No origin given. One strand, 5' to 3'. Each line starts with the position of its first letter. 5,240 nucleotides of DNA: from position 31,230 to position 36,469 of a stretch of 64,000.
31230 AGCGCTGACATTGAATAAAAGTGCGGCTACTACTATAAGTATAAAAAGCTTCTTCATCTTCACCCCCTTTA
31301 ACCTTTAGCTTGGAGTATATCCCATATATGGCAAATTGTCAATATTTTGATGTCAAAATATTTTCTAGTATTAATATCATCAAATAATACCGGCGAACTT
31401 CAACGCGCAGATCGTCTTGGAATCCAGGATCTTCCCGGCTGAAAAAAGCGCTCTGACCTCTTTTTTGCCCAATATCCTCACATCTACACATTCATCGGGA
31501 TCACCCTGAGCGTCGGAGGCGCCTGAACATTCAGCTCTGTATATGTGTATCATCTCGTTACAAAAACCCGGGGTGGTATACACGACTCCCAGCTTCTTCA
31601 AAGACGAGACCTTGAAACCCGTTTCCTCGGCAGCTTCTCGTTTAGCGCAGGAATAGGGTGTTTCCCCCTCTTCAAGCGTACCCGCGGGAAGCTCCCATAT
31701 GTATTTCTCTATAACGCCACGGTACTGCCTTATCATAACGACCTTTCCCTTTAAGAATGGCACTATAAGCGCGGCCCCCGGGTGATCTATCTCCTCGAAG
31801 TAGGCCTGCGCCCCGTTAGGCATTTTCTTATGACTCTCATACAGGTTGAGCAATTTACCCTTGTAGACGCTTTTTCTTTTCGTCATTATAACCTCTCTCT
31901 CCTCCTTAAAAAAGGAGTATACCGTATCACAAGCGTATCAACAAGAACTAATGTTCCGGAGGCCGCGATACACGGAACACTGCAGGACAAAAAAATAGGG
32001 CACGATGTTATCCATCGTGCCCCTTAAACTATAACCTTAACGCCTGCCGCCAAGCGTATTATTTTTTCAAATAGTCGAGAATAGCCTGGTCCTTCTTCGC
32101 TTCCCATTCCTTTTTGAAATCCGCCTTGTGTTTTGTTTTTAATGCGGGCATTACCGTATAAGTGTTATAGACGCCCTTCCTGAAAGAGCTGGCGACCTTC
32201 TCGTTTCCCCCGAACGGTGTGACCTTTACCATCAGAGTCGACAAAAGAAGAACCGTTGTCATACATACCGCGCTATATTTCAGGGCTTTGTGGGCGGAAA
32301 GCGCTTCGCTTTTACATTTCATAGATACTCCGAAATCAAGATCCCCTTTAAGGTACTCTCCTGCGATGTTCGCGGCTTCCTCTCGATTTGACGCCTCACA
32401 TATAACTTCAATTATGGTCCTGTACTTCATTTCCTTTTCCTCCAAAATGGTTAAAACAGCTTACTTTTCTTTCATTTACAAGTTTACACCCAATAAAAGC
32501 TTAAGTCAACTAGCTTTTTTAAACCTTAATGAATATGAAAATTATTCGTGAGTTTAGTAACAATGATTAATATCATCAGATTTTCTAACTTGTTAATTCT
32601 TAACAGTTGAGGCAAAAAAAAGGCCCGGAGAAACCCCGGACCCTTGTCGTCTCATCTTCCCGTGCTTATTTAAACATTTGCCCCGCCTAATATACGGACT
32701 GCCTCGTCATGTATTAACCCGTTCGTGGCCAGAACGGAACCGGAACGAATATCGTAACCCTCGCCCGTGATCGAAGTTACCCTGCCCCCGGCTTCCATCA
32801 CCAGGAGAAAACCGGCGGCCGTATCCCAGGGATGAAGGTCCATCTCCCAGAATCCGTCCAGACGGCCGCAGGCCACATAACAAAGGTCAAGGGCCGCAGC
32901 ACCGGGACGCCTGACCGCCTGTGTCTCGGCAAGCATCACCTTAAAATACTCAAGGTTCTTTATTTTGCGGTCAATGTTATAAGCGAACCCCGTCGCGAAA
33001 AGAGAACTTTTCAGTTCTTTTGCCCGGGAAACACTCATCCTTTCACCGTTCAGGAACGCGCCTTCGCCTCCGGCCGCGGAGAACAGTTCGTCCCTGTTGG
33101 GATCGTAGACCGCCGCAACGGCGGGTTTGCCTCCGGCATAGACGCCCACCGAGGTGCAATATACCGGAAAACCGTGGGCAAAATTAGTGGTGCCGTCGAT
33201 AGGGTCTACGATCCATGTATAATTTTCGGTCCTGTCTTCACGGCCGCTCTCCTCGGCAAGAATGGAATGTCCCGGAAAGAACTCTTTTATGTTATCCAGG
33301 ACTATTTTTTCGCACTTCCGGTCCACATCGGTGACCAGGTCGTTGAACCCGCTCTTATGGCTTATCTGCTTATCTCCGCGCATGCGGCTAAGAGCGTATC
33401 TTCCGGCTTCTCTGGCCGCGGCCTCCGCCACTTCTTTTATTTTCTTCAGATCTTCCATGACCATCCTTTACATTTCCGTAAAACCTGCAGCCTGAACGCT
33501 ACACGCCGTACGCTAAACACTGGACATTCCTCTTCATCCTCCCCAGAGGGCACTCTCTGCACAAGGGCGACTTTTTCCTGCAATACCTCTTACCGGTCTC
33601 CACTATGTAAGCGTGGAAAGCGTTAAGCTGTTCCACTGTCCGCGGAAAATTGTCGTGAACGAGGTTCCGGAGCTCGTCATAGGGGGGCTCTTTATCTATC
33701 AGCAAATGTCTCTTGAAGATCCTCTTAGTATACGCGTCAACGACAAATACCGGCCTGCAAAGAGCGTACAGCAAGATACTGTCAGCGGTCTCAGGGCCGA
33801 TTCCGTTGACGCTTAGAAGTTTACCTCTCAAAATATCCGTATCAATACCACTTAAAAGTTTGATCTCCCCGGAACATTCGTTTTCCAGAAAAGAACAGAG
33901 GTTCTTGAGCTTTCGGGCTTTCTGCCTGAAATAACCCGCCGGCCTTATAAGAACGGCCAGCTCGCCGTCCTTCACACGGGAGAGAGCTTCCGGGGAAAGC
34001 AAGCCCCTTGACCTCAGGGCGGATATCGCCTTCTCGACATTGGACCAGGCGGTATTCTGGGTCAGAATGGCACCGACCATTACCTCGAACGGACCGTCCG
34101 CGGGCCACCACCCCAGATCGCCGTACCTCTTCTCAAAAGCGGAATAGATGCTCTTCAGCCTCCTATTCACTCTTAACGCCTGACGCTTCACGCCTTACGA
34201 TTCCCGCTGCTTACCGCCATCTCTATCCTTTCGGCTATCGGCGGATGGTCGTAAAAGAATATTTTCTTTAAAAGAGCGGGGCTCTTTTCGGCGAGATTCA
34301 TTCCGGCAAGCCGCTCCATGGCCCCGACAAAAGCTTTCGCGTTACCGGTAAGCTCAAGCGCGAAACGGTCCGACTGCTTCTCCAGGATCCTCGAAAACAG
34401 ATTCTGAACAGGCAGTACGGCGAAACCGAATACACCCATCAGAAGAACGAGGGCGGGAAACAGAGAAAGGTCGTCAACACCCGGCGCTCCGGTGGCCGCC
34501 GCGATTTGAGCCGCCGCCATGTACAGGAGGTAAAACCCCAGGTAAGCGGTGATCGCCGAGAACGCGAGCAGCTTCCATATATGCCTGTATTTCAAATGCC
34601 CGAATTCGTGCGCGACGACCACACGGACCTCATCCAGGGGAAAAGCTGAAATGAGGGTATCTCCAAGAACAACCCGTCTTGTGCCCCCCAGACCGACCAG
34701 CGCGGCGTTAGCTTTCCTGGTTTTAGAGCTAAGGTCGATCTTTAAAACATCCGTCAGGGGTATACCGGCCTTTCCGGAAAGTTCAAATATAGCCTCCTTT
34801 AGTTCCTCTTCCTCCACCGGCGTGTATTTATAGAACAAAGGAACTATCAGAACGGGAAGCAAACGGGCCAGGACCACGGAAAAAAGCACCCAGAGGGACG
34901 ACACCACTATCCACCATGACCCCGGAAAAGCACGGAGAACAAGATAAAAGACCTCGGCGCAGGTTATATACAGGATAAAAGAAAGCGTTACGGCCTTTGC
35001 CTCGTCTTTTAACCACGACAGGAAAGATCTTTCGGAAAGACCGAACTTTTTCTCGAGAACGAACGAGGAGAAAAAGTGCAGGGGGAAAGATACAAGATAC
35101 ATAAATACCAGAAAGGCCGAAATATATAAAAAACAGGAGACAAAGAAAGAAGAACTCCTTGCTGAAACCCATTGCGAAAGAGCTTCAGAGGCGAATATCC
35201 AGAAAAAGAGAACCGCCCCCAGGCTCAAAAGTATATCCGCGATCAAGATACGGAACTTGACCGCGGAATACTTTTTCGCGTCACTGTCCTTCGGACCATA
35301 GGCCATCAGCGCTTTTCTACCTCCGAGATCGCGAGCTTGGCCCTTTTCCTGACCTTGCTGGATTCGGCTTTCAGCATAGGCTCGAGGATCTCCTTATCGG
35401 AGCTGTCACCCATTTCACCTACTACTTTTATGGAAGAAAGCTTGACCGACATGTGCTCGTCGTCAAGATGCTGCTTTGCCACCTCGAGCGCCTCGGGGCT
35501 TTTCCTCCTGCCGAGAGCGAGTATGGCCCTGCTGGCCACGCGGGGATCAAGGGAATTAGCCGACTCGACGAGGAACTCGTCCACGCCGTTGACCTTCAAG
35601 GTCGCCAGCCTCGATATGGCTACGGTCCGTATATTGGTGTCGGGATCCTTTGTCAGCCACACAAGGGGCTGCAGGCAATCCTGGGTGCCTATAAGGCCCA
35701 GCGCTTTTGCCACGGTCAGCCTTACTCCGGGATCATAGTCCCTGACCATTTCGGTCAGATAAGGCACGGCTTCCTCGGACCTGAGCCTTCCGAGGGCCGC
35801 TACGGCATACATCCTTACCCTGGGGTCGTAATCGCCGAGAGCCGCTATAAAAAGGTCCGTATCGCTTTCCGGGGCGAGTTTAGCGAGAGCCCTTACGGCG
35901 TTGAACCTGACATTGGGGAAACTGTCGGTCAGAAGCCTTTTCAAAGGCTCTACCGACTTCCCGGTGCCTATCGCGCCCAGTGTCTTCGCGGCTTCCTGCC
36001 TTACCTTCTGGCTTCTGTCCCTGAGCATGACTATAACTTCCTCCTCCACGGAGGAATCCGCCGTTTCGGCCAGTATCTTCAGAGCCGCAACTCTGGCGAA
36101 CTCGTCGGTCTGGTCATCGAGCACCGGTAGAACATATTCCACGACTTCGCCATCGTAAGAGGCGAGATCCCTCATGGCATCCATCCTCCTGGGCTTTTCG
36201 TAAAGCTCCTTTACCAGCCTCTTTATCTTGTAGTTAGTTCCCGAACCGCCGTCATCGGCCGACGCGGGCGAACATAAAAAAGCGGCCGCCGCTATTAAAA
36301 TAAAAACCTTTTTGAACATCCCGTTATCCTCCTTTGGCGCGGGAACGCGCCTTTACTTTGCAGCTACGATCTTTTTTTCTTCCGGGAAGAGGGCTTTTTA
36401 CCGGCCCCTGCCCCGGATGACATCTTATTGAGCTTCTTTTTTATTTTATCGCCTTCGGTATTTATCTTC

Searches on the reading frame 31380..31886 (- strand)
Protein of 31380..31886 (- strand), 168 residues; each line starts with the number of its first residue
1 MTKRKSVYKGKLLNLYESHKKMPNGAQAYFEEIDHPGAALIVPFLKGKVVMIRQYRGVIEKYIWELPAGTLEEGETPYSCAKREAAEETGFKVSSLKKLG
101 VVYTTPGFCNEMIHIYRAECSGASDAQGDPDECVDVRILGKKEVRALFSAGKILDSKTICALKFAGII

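Call 13: search_protein_families(library=pfam, proteins=[window:31380-31886:-], max_evalue=0.001)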
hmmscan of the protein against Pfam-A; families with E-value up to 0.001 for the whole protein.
window:31380-31886:- (168 aa): 1 family
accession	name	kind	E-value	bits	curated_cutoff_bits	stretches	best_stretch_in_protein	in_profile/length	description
PF00293.34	NUDIX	-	2.7e-18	66.7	21.1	1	37-144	4-118/134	NUDIX domain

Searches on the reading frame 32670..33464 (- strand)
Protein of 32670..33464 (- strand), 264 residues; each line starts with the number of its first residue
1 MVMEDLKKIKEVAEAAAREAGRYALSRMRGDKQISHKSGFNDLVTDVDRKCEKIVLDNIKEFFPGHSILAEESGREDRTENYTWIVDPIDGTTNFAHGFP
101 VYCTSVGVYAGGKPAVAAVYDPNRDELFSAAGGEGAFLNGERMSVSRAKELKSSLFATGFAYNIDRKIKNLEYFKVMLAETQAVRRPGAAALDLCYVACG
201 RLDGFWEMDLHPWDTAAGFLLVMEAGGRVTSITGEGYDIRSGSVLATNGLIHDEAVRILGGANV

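Call 53: search_protein_families(library=pfam, proteins=[window:32670-33464:-], max_evalue=0.0001)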
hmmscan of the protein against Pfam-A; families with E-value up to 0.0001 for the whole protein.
window:32670-33464:- (264 aa): 1 family
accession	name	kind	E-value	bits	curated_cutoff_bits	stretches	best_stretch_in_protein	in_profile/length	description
PF00459.30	Inositol_P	-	9.9e-76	255.2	27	1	5-254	1-261/271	Inositol monophosphatase family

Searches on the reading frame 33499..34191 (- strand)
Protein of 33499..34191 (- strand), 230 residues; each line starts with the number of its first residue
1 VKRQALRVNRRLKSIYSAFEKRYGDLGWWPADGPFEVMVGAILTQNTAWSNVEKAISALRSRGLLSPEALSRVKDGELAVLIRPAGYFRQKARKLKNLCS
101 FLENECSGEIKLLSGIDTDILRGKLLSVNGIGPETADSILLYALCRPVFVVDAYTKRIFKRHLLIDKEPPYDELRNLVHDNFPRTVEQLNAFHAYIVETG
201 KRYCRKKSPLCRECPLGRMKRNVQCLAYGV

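Call 53: search_protein_families(library=pfam, proteins=[window:33499-34191:-], max_evalue=0.0001)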
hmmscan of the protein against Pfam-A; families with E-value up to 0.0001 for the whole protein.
window:33499-34191:- (230 aa): 1 family
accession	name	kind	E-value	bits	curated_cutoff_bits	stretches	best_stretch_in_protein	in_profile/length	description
PF00730.31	HhH-GPD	-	1.5e-18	67.6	26.2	1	39-182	1-106/108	HhH-GPD superfamily base excision DNA repair protein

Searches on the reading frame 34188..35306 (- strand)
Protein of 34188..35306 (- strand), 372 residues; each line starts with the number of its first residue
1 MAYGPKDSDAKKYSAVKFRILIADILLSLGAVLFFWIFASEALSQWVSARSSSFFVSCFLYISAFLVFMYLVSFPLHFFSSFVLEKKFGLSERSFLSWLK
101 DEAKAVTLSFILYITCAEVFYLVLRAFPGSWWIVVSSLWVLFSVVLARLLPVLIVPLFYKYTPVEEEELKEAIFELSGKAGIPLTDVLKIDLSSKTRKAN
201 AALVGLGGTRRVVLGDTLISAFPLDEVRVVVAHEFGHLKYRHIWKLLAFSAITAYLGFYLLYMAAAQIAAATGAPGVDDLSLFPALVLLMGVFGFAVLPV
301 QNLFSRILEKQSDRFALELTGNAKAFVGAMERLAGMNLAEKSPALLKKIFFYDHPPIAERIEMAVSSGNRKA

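Call 53: search_protein_families(library=pfam, proteins=[window:34188-35306:-], max_evalue=0.0001)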
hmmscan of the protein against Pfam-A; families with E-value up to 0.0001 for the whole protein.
window:34188-35306:- (372 aa): 2 families
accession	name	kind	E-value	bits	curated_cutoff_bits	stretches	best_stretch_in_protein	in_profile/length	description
PF01435.24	Peptidase_M48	-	3.8e-24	86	20.3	1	165-363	3-181/186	Peptidase family M48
PF16491.10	Peptidase_M48_N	-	5.9e-20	72.3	27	1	9-160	26-179/179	CAAX prenyl protease N-terminal, five membrane helices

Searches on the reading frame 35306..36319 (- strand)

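Call 53: search_protein_families(library=pfam, proteins=[window:35306-36319:-], max_evalue=0.0001)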
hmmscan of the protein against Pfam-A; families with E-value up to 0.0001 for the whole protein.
window:35306-36319:- (337 aa): 10 families
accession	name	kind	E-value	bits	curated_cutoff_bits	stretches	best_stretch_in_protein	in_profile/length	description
PF13646.12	HEAT_2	-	4.4e-66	219.6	27.7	5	155-238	2-87/88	HEAT repeats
PF02985.28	HEAT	-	4.1e-24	82.8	23.5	0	124-150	3-29/31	HEAT repeat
PF03130.22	HEAT_PBS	-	3.7e-21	73.6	20.9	0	168-193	1-26/27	PBS lyase HEAT-like repeat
PF13513.12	HEAT_EZ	-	1.5e-13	51.3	27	0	135-179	1-55/55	HEAT-like repeat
PF00514.29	Arm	-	2.6e-10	40.4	20.6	0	123-149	14-40/41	Armadillo/beta-catenin-like repeat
PF21581.3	SCD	-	1.4e-09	38.5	27.5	0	128-152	37-61/75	Stromalin conservative domain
PF01602.26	Adaptin_N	-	2.2e-09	36.9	37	0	60-190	200-340/524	Adaptin N terminal region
PF12717.13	Cnd1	-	1.7e-07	31.8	26.4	0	122-148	22-48/162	non-SMC mitotic condensation complex subunit 1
PF20168.4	PDS5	-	6.1e-06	24.8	27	0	163-241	295-387/1053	Sister chromatid cohesion protein PDS5 protein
PF10363.15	RTP1_C1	-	1.6e-05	25.4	25.9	0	224-318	9-82/112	Required for nuclear transport of RNA pol II C-terminus 1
